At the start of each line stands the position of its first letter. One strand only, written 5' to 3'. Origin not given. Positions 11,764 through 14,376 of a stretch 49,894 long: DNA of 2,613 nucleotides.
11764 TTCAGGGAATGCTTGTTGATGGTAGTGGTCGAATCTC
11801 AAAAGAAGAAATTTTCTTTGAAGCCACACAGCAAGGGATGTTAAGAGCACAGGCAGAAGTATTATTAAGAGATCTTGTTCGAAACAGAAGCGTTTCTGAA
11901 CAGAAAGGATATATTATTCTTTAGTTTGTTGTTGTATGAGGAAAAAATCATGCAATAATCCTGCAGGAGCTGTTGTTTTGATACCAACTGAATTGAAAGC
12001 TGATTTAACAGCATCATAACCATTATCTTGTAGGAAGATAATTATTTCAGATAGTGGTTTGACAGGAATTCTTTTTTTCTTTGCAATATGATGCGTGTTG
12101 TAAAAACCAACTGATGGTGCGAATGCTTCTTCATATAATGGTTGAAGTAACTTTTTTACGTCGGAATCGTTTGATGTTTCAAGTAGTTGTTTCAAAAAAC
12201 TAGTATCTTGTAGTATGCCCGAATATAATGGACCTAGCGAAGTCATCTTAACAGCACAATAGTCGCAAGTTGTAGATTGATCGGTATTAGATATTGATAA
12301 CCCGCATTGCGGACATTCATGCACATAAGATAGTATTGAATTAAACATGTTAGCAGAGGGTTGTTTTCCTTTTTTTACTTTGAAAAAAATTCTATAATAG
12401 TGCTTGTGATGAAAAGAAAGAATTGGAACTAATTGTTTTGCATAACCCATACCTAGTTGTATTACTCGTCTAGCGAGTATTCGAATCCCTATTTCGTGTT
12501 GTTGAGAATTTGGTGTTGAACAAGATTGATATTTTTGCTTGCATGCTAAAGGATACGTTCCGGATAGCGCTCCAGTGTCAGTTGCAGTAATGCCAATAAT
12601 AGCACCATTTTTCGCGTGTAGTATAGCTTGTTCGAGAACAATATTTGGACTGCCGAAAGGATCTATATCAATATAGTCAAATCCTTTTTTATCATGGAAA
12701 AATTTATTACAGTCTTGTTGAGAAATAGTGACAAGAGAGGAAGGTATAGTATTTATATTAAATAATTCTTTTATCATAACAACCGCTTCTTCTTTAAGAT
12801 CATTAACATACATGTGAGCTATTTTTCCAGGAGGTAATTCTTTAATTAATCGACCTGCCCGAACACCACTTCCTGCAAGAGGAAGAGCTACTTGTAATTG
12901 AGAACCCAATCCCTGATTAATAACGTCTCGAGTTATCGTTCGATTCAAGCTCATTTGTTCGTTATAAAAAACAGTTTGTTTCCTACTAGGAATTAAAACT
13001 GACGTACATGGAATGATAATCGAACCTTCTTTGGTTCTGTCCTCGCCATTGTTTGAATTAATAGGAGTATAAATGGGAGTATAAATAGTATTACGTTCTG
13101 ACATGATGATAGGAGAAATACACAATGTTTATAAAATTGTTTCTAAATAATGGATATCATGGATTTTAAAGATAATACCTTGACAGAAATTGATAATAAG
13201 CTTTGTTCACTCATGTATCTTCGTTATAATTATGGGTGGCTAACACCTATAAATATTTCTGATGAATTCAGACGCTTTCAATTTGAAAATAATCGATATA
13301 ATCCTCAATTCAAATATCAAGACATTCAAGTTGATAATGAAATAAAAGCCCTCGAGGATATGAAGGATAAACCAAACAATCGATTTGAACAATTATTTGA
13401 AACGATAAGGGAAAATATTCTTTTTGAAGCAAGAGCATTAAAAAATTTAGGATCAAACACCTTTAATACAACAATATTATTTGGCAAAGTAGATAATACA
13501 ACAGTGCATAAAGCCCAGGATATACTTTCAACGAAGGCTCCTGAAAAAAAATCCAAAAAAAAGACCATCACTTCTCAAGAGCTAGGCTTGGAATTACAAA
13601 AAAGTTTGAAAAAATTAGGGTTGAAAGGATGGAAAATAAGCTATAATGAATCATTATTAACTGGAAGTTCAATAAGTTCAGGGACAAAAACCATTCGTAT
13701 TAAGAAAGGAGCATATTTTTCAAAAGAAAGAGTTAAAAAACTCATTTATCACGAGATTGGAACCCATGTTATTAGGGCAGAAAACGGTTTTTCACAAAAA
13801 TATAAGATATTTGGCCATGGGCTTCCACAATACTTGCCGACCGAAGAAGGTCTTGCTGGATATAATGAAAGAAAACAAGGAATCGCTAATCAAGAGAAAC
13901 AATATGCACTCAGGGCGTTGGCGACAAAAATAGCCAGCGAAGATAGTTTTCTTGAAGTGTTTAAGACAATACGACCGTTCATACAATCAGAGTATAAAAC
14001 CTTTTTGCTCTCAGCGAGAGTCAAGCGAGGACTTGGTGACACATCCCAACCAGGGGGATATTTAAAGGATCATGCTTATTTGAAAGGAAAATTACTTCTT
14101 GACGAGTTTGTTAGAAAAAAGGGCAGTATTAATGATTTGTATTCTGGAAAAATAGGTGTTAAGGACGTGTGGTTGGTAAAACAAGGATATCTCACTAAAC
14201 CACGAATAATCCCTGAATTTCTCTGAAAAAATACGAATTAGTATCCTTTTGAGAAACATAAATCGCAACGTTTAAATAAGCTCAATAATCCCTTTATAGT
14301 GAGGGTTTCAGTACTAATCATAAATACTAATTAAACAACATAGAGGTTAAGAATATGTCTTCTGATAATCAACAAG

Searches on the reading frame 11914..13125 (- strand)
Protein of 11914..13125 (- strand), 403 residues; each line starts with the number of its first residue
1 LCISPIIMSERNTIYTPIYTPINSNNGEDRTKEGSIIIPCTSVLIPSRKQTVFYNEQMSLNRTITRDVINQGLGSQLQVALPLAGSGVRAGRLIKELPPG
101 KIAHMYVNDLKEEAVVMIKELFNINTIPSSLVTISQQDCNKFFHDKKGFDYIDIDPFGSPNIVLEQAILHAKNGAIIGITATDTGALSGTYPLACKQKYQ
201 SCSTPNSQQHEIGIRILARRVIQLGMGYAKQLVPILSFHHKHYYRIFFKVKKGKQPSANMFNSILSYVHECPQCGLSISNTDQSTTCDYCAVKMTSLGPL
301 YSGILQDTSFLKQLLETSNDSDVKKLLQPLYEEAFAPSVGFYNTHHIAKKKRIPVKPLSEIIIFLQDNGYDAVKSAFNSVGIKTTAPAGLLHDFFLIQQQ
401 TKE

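Call 25: search_protein_families(library=pfam, proteins=[window:11914-13125:-], max_evalue=0.001)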
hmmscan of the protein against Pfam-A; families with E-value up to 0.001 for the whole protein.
window:11914-13125:- (403 aa): 1 family
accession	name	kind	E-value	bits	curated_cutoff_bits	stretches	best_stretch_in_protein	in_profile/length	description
PF02005.22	TRM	-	3.8e-80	270.3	27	1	47-393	15-373/376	N2,N2-dimethylguanosine tRNA methyltransferase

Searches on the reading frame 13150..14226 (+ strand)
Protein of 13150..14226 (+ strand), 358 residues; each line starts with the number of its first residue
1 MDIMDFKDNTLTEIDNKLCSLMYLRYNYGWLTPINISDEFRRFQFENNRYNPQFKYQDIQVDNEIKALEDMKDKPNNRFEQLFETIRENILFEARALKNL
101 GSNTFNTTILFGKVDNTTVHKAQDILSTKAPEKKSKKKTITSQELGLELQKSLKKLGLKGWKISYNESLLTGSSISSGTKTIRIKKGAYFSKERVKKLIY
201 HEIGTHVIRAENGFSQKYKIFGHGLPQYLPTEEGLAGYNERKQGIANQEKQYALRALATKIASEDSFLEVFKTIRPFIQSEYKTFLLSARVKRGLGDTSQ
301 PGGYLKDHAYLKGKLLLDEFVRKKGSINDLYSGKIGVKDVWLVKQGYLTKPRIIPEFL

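Call 25: search_protein_families(library=pfam, proteins=[window:13150-14226:+], max_evalue=0.001)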
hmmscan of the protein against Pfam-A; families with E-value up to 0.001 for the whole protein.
window:13150-14226:+ (358 aa): 1 family
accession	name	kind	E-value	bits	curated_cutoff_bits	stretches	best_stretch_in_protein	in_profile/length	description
PF08014.17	MATCAP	-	6.7e-40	137.6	27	1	42-355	2-344/365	Microtubule-associated tyrosine carboxypeptidase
